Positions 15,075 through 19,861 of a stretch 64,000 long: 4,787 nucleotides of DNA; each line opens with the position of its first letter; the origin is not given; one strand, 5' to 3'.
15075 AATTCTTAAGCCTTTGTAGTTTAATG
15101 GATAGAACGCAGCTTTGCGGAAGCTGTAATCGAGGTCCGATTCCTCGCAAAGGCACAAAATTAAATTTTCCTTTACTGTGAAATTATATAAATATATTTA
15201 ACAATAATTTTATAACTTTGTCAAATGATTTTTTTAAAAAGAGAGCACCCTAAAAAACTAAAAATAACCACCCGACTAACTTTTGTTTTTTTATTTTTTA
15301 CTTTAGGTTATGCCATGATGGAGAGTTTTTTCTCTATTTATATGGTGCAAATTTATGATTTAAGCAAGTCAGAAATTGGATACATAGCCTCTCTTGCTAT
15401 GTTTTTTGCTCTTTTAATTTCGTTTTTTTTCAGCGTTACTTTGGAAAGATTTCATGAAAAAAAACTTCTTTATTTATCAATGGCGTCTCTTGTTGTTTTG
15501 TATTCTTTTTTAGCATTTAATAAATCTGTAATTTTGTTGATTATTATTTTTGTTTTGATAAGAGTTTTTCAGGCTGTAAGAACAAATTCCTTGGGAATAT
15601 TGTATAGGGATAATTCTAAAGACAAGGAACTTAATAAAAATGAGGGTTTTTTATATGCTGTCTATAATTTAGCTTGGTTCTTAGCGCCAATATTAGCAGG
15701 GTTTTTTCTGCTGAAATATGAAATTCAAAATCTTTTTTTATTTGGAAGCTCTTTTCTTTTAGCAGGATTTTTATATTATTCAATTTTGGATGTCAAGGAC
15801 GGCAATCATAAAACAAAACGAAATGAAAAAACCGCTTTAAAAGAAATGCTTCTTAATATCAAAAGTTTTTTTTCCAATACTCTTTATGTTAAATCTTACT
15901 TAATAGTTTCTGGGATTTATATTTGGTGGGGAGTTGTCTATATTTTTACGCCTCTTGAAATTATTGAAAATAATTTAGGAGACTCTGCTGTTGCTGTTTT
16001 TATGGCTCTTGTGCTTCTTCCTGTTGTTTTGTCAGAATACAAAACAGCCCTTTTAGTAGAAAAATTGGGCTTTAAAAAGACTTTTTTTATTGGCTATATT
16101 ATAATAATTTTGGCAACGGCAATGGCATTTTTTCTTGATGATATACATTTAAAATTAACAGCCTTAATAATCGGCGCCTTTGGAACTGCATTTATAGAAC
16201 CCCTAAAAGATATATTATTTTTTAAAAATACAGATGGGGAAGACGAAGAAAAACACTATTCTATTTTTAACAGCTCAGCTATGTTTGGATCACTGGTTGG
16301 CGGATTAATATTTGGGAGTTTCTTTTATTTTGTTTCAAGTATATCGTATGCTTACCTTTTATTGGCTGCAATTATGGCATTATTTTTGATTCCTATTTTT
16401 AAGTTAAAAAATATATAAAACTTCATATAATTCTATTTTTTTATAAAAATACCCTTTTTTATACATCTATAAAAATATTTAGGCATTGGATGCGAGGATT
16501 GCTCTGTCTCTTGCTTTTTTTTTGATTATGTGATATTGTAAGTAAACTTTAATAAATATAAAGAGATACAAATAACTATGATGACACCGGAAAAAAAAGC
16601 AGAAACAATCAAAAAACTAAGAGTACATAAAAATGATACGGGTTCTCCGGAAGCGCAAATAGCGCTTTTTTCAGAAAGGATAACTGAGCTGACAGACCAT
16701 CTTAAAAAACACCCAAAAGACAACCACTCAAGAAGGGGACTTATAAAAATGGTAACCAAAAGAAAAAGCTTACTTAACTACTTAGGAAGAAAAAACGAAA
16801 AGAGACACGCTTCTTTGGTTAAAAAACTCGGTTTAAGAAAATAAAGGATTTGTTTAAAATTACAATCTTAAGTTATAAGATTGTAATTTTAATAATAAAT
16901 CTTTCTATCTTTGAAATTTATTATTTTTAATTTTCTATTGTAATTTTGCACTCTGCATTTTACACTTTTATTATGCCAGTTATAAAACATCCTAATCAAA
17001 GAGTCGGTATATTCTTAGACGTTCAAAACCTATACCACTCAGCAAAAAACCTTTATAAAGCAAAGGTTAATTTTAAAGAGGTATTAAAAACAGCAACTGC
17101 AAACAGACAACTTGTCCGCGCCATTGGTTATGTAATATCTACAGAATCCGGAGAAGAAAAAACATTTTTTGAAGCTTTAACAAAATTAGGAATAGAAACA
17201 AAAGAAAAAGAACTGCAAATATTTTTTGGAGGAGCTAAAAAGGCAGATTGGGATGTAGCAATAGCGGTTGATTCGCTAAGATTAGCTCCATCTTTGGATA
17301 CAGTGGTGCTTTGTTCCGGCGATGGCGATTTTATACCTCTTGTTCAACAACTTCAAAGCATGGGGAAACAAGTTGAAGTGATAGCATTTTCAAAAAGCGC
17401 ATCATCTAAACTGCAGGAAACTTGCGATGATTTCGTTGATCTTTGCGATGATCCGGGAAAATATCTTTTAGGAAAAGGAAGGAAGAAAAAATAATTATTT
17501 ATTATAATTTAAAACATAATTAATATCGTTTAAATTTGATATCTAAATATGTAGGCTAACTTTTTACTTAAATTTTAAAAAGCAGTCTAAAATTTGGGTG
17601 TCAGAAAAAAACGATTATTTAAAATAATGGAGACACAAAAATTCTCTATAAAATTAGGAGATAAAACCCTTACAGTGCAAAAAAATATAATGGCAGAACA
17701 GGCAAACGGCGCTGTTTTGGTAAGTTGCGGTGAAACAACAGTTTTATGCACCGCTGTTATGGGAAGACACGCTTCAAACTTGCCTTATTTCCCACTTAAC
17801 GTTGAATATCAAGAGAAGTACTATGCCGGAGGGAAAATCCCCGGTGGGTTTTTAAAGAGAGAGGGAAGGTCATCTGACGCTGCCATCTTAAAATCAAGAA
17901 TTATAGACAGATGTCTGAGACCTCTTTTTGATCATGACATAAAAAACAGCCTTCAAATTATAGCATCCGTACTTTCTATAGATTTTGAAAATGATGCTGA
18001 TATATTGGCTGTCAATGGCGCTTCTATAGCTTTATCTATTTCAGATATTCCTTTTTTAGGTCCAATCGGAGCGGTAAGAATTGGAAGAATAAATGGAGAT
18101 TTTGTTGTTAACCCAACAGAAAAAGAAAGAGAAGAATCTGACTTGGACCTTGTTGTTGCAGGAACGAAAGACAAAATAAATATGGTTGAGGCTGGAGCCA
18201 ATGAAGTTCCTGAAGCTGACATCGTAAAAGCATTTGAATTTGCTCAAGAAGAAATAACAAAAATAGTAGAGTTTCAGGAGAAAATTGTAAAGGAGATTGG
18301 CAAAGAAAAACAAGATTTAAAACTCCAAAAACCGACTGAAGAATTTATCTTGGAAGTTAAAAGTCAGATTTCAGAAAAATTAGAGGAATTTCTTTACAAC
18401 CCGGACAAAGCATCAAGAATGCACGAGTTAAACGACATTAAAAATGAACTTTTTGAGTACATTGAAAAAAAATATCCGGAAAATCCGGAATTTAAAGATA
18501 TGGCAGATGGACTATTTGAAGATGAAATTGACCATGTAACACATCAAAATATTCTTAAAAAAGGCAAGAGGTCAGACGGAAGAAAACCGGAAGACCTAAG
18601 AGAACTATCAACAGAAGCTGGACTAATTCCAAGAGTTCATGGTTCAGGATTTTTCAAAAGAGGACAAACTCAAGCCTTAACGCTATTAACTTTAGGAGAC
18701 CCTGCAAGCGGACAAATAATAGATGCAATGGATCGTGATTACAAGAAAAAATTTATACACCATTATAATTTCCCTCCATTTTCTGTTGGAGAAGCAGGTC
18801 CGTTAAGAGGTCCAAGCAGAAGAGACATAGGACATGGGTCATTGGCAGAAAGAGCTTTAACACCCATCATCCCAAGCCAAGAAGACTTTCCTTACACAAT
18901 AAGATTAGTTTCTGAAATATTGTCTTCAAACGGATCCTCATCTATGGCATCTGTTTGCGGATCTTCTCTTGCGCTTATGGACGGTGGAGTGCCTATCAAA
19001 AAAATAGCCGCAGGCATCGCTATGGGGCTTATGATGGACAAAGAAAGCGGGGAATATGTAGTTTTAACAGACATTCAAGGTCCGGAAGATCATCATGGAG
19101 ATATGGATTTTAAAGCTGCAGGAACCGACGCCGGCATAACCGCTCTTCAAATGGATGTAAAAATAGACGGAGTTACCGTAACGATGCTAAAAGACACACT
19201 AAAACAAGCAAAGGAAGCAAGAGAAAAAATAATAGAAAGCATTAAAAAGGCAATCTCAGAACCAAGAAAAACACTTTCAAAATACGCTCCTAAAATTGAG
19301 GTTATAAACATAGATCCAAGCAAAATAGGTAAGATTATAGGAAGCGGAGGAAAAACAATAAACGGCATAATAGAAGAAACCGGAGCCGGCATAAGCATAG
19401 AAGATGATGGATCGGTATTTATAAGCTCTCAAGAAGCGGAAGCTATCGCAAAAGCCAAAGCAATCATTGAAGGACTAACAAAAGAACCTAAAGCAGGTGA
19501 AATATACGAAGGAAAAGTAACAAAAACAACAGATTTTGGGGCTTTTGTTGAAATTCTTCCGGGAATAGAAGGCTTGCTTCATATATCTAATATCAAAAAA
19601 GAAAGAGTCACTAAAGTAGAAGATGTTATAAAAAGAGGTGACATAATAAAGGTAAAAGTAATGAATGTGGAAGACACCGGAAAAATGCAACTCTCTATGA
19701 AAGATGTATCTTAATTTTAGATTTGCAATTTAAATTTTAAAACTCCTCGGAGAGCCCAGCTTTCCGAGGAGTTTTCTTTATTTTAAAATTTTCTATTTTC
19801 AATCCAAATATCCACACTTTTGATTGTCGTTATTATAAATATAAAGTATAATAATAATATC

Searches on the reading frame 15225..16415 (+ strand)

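Call 98: search_protein_families(library=pfam, proteins=[window:15225-16415:+], max_evalue=0.0001)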
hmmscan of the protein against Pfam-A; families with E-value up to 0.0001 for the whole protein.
window:15225-16415:+ (397 aa): 2 families
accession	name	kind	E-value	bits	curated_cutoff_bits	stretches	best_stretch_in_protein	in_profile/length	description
PF07690.21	MFS_1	-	3.3e-35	122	33.4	2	18-323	1-310/347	Major Facilitator Superfamily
PF13347.12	MFS_2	-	4.9e-05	22.5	27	0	17-118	228-329/427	MFS/sugar transport protein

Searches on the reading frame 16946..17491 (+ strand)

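Call 98: search_protein_families(library=pfam, proteins=[window:16946-17491:+], max_evalue=0.0001)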
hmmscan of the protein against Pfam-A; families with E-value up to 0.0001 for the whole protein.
window:16946-17491:+ (182 aa): 1 family
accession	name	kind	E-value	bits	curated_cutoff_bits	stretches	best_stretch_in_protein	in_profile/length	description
PF01936.24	NYN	-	8.9e-35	120.8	24.2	1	19-166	1-144/145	NYN domain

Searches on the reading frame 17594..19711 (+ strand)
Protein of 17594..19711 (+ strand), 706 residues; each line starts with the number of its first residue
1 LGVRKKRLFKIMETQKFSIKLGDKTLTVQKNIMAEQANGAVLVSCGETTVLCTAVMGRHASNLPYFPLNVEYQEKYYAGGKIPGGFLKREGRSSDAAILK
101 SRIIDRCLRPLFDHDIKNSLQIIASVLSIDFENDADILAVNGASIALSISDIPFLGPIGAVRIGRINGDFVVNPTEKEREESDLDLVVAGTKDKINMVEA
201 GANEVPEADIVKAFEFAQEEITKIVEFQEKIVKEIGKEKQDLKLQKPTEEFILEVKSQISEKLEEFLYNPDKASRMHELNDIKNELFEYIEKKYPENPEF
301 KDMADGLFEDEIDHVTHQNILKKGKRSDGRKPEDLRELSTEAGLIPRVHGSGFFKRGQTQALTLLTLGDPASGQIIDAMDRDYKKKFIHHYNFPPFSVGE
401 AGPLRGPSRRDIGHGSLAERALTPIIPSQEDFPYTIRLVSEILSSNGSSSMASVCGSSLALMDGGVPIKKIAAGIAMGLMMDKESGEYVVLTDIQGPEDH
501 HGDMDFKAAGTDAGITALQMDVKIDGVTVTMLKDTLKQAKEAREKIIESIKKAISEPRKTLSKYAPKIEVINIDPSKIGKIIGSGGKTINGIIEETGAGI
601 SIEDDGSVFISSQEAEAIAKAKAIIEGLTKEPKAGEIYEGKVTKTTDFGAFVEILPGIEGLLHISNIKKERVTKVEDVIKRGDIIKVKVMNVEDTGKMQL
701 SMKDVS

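Call 98: search_protein_families(library=pfam, proteins=[window:17594-19711:+], max_evalue=0.0001)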
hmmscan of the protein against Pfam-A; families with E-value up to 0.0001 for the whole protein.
window:17594-19711:+ (706 aa): 5 families
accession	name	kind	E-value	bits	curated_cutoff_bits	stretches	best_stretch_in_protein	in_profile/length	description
PF01138.27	RNase_PH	-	3.3e-53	180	25.5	2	25-153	4-130/130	3' exoribonuclease family, domain 1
PF03725.20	RNase_PH_C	-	4.8e-21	74.9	20.8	1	156-219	1-66/67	3' exoribonuclease family, domain 2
PF00575.29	S1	-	2.5e-20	73.1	22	1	631-703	1-74/74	S1 RNA binding domain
PF00013.35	KH_1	-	2e-11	43.9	21.5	1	569-626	2-65/66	KH domain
PF22675.2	KH-I_KHDC4-BBP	-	1.2e-05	25.4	30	1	578-619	8-50/76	KHDC4/BBP-like, KH-domain type I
